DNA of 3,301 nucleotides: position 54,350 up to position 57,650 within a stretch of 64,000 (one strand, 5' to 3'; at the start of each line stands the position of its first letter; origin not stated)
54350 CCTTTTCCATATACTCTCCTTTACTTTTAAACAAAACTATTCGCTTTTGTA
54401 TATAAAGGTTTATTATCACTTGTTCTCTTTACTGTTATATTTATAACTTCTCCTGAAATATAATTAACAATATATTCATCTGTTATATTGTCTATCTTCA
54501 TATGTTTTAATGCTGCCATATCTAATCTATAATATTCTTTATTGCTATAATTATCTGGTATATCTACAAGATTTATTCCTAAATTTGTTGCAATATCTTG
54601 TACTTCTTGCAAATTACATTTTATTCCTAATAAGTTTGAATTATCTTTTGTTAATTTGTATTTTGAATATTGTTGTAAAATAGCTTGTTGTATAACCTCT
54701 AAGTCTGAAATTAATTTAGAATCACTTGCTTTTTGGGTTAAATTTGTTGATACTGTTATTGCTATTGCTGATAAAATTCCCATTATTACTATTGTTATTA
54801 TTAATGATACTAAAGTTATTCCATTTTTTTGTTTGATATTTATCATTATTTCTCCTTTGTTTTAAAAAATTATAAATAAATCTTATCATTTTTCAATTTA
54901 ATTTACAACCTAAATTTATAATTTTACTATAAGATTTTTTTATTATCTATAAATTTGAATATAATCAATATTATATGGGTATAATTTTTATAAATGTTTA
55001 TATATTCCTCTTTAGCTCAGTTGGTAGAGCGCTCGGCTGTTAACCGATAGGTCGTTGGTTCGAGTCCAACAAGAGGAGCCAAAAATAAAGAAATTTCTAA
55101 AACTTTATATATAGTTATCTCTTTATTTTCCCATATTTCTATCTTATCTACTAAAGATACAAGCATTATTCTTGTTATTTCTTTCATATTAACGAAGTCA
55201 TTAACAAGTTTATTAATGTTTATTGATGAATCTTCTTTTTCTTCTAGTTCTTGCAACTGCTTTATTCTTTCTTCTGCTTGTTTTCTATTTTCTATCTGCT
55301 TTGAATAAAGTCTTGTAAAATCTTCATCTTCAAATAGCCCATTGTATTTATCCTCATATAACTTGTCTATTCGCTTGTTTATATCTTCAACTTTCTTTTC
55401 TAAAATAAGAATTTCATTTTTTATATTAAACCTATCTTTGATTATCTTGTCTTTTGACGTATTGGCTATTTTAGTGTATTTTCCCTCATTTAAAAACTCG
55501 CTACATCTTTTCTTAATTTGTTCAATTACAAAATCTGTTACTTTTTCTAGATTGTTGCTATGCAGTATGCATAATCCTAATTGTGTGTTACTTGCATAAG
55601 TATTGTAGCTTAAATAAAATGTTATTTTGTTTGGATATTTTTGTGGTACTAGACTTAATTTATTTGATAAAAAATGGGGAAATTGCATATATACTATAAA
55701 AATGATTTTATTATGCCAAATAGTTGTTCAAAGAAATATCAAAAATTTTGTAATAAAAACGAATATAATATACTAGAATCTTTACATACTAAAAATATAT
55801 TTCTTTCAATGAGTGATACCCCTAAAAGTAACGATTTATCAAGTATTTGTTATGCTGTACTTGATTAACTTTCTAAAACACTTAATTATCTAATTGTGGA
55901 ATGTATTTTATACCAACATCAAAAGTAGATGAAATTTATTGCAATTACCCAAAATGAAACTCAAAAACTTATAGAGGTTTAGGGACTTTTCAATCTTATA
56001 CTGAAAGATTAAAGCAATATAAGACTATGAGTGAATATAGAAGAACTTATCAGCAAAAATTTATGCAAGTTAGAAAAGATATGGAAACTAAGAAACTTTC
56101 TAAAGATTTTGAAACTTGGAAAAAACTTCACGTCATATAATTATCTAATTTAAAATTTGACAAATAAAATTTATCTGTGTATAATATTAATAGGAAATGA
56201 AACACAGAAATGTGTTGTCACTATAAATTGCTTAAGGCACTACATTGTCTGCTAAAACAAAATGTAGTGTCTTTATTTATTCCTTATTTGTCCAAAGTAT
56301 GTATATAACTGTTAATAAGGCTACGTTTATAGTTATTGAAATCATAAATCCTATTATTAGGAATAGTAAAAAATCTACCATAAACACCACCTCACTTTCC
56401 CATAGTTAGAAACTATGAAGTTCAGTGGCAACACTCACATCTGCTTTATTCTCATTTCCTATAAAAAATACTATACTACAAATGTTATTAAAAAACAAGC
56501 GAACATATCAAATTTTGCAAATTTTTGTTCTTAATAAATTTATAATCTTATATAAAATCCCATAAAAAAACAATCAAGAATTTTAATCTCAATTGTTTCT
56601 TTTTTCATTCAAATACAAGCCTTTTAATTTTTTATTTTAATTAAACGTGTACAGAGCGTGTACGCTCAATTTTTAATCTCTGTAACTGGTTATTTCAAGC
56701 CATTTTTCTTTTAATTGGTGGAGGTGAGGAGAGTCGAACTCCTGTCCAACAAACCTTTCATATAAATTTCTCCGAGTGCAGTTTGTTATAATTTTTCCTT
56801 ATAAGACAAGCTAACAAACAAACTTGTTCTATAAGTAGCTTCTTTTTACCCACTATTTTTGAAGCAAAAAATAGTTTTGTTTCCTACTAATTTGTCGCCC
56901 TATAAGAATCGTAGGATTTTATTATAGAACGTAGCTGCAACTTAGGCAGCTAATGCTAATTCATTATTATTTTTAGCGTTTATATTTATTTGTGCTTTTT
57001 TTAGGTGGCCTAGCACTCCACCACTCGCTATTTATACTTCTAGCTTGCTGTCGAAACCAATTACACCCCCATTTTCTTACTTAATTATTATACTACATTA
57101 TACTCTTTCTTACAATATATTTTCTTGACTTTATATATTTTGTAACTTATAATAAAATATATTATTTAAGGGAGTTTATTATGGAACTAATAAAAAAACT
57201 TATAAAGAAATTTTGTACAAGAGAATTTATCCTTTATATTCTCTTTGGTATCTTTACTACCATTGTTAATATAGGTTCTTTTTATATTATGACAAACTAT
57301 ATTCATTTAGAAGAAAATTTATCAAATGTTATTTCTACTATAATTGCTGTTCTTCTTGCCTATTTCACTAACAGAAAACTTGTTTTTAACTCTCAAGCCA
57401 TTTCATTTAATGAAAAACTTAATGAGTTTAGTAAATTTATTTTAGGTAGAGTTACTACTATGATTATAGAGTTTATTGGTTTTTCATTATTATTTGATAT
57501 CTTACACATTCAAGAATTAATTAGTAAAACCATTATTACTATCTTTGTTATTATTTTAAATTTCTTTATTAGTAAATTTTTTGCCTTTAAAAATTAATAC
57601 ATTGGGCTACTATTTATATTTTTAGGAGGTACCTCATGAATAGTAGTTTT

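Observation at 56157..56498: Unannotated candidate type I toxin-antitoxin module: 34-aa hydrophobic peptide gene with a convergent sRNA sharing its terminator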

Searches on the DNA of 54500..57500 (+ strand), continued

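Call 79: search_with_rna_model(model_id=R2, sources=[window, L001, L005, L008, L014, L015, L016, L017, L018, L019, L020, L021, L022, L023, L024, L025, L026, L027, L028, L029, L030, L031, L032, L033, L034, L035, L036, L037, L038, L039, L040, L041, L042, L043, L044, L045, L046, L047, L048, L049, L050, L051, L052, L053, L054, L055, L056, L057, L058, L059, L060, L061, L062, L063, L064, L065, L066, L067, L068, L069, L070, L071, L072, L073, L074, L075, L076, L077, L078, L079, L080, L081, L082, L083, L084, L085, L086, L087, L088, L089, L090, L091, L092, L093, L094, L095, L096], max_evalue=0.01, make_alignment=true)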
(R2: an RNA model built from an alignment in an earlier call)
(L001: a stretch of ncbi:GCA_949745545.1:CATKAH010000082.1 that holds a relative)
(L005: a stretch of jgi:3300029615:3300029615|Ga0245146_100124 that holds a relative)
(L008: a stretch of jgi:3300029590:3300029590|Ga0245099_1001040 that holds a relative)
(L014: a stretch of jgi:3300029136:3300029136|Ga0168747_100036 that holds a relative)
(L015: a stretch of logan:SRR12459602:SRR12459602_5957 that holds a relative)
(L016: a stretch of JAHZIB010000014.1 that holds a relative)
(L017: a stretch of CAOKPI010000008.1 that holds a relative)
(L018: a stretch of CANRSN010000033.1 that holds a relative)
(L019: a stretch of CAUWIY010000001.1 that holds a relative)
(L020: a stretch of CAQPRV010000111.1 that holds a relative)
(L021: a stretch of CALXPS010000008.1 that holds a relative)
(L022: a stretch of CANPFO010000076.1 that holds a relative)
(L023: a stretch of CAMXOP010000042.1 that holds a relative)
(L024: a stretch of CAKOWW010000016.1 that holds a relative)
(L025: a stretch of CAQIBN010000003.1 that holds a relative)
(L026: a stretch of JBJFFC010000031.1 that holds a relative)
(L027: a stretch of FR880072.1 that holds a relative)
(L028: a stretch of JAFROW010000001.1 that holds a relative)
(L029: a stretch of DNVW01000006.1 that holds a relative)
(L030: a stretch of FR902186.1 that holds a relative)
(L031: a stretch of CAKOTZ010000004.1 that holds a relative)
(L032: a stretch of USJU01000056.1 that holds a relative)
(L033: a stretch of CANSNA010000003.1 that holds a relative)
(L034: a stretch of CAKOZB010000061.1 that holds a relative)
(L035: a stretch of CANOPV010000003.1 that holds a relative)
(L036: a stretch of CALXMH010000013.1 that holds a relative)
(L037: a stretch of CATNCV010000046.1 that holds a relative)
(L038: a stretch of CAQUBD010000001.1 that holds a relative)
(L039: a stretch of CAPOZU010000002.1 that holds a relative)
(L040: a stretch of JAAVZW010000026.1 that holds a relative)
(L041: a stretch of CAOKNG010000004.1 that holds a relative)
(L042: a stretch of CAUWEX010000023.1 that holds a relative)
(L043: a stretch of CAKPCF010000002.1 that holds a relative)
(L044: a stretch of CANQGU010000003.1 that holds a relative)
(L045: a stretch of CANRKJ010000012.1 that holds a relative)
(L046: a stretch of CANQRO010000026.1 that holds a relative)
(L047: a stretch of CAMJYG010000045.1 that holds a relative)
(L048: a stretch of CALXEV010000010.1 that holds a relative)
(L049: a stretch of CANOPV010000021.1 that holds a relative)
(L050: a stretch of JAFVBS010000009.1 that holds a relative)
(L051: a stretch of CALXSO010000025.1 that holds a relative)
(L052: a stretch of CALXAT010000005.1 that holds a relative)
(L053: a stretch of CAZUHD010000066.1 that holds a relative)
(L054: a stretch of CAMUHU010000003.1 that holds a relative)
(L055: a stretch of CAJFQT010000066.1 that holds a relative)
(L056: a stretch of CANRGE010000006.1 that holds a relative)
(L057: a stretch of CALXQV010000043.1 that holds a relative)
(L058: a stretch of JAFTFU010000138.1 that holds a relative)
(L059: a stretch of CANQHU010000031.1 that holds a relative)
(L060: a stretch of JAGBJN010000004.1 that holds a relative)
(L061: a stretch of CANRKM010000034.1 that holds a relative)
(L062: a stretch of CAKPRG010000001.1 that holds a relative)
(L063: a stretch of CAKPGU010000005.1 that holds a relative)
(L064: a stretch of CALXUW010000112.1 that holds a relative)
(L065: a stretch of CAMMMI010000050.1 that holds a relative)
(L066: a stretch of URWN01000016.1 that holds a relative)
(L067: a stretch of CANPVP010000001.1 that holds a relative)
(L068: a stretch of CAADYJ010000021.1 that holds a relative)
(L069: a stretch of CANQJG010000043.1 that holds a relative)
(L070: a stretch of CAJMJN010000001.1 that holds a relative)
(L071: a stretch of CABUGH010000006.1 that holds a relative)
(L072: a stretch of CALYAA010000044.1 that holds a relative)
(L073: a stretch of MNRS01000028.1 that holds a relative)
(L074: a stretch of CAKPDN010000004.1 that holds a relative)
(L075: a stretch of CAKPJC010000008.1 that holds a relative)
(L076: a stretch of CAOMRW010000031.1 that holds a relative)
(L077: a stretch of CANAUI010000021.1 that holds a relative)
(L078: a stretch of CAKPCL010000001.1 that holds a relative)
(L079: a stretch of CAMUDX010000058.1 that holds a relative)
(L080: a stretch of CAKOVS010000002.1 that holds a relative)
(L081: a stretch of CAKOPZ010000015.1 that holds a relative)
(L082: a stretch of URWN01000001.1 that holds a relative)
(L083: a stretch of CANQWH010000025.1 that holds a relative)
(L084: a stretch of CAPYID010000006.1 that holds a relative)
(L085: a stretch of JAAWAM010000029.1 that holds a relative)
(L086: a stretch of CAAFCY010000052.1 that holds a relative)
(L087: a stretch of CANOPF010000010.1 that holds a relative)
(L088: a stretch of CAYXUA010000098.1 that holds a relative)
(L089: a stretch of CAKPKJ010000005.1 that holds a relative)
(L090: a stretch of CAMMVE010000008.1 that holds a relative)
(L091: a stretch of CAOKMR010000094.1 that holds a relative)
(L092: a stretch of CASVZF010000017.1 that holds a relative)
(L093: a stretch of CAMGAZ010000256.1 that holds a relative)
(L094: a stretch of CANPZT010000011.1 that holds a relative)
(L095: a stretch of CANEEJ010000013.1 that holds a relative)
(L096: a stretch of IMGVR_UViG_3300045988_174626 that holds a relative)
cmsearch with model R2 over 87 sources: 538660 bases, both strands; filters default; matches with E-value up to 0.01: 64.
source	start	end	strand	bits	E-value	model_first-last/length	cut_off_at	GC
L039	1406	1468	+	88.7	1.7e-19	1-62/62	no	0.38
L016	2944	3006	+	87.8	3e-19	1-62/62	no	0.37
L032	2944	3006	+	87.8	3e-19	1-62/62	no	0.37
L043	2944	3006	+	86.2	7.8e-19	1-62/62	no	0.4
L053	415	476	+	85.7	1e-18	1-62/62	no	0.39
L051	2631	2692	+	85.5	1.2e-18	1-62/62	no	0.39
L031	2944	3006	+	85.3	1.3e-18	1-62/62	no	0.4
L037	2944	3006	+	85.3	1.3e-18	1-62/62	no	0.4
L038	2944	3006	+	85.3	1.3e-18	1-62/62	no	0.4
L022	1726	1788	+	84.6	2e-18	1-62/62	no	0.4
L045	2944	3006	+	83.9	3.1e-18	1-62/62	no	0.4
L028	2945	3006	+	83.3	4.3e-18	1-62/62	no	0.39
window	56376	56438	-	83.2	4.6e-18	1-62/62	no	0.41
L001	1054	1116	-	83.2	4.6e-18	1-62/62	no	0.41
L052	2944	3006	+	82.8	5.8e-18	1-62/62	no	0.38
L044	2944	3006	+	82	9.3e-18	1-62/62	no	0.41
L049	1965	2025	+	82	9.4e-18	1-62/62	no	0.38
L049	2946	3006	+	82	9.4e-18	1-62/62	no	0.38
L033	2946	3006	+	81.8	1.1e-17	1-62/62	no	0.41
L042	405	467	+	81.7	1.1e-17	1-62/62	no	0.38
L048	1301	1363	+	81.1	1.7e-17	1-62/62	no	0.46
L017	2944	3006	+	80.9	1.9e-17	1-62/62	no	0.37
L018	2944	3006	+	80.9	1.9e-17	1-62/62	no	0.37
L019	2944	3006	+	80.9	1.9e-17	1-62/62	no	0.37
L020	2944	3006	+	80.9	1.9e-17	1-62/62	no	0.37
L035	2944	3006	+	80.5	2.4e-17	1-62/62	no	0.38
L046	702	762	+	80.2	2.8e-17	1-62/62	no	0.39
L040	2946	3006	+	79.9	3.3e-17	1-62/62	no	0.41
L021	2944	3006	+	79.7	3.7e-17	1-62/62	no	0.37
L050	2946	3006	+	79.4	4.5e-17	1-62/62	no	0.39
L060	2945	3006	+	78.3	8.5e-17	1-62/62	no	0.35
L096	3936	3997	+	77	1.9e-16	1-62/62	no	0.4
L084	2944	3006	+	75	6e-16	1-62/62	no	0.37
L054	2944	3006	+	74.7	7.2e-16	1-62/62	no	0.4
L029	2945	3006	+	74.6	7.8e-16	1-62/62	no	0.44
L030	913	974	+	74.6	7.8e-16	1-62/62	no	0.44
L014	3944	4006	+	70.2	1e-14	1-62/62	no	0.43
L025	455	513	+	68.8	2.3e-14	1-62/62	no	0.42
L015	296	358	+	68.1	3.6e-14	1-62/62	no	0.44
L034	2081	2143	+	67.7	4.6e-14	1-62/62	no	0.44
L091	2586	2648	+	66.9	7.4e-14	1-62/62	no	0.37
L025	2944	3006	+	66.1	1.2e-13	1-62/62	no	0.46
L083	2946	3006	+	65.7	1.5e-13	1-62/62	no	0.43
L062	2944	3006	+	65.2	2e-13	1-62/62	no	0.43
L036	2944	3006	+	64.4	3.3e-13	1-62/62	no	0.38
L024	2944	3006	+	64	4.2e-13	1-62/62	no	0.43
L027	2944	3006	+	63.4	5.9e-13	1-62/62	no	0.46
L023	2944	3006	+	62.8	8.3e-13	1-62/62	no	0.44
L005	4001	4063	+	62.8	8.4e-13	1-62/62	no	0.43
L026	1167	1229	+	62.1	1.3e-12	1-62/62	no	0.44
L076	1782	1844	+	59.4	6.3e-12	1-62/62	no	0.44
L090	2943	3006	+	52.2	4.6e-10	1-62/62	no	0.39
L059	1707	1766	+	35.4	1e-05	1-62/62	no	0.42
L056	1554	1613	+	32.8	4.7e-05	1-62/62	no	0.4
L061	2947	3006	+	31.4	0.00011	1-62/62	no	0.38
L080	2947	3006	+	27.2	0.0013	1-62/62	no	0.47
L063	2946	3006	+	26.8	0.0016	1-62/62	no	0.43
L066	2946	3006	+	26.8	0.0016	1-62/62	no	0.43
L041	2946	3006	+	26.2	0.0023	1-62/62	no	0.43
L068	2946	3006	+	26.2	0.0023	1-62/62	no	0.43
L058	2948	3006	+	25.4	0.0038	1-62/62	no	0.44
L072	2950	3006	+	25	0.0046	1-62/62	no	0.46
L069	2949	3006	+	24.4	0.0066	1-62/62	no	0.41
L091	3730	3790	+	23.9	0.0089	1-62/62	no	0.43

Alignment A7: 64 matches aligned to the model, 91 columns, each read 5' to 3' on its own strand. Consensus structure (alignment columns), stored with it:
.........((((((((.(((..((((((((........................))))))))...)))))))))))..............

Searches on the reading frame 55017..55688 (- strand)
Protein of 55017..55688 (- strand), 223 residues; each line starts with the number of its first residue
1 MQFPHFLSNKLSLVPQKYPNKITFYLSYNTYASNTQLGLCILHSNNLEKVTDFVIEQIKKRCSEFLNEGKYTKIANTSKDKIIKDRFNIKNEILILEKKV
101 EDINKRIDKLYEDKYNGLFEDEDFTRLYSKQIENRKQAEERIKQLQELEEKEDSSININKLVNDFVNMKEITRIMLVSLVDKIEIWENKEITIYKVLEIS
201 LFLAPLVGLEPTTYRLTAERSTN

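Call 7: search_protein_families(library=pfam, proteins=[window:55017-55688:-], max_evalue=10)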
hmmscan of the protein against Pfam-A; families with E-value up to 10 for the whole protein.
window:55017-55688:- (223 aa): 5 families
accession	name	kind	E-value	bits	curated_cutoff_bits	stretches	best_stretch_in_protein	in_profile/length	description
PF14287.11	DUF4368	-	0.00042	20.9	25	1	145-191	2-48/67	Domain of unknown function (DUF4368)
PF12097.14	DUF3573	-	0.069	12.4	26.6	1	75-163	27-114/383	Protein of unknown function (DUF3573)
PF16535.10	T3SSipB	-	0.31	11.8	31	1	119-147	53-81/155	Type III cell invasion protein SipB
PF22766.2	ZW10_C2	-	1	9.9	27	2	143-190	72-119/152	ZW10 C-terminal helical domain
PF14712.11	Snapin_Pallidin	-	2.3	9.1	29.6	1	87-110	65-88/89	Snapin/Pallidin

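Call 8: search_protein_families(library=ncbifam, proteins=[window:55017-55688:-], max_evalue=10)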
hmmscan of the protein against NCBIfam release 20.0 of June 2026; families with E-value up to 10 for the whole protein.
window:55017-55688:- (223 aa): 0 families

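Call 82: search_dna_similar(query=window:55082-55688:-, collection=phages, mode=protein, max_evalue=0.001, max_rows=8)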
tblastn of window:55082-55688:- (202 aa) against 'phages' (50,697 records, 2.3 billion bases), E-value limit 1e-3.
Records with a match: 2; places in all: 2; records where one place covers at least 80% of the query: 2.
Best place of each record, by identity: <60% 2.
By first word of the organism name: Bacteriophage 2.
By host as written in the record: - 2.
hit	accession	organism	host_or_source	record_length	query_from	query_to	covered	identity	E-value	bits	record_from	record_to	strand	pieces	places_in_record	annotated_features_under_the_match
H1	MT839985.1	Bacteriophage sp.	human fecal samples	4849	25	202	88%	24.9%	8e-6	51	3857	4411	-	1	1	record has no annotation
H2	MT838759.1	Bacteriophage sp.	human fecal samples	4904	25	193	84%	24.0%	5e-4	46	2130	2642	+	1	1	record has no annotation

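Call 83: search_dna_similar(query=window:55082-55688:-, collection=plasmids, mode=protein, max_evalue=0.001, max_rows=8)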
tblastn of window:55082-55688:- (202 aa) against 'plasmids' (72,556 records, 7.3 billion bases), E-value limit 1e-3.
No match.

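Call 84: search_solved_structures(query=window:55082-55688:-, max_evalue=1)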
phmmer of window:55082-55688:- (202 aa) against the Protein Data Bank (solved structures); distinct sequences matched with E-value up to 1: 4.
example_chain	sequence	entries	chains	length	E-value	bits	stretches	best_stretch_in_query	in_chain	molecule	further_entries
9zq6_B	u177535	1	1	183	0.036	17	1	83-148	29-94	AcrIIA26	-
5wkq_A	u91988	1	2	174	0.15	15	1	106-147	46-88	Invasin IpaB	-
6un9_A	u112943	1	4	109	0.46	13.4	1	83-145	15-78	Uncharacterized protein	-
3u0c_A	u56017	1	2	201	0.6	13.1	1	101-147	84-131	Invasin ipaB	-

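Call 85: search_protein_families(library=phrogs, proteins=[window:55082-55688:-], max_evalue=0.01)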
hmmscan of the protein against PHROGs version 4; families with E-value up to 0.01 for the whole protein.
window:55082-55688:- (202 aa): 1 family
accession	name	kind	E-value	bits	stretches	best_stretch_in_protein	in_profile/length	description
phrog_95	-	integration and excision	8.3e-08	32.3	1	43-194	418-564/651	integrase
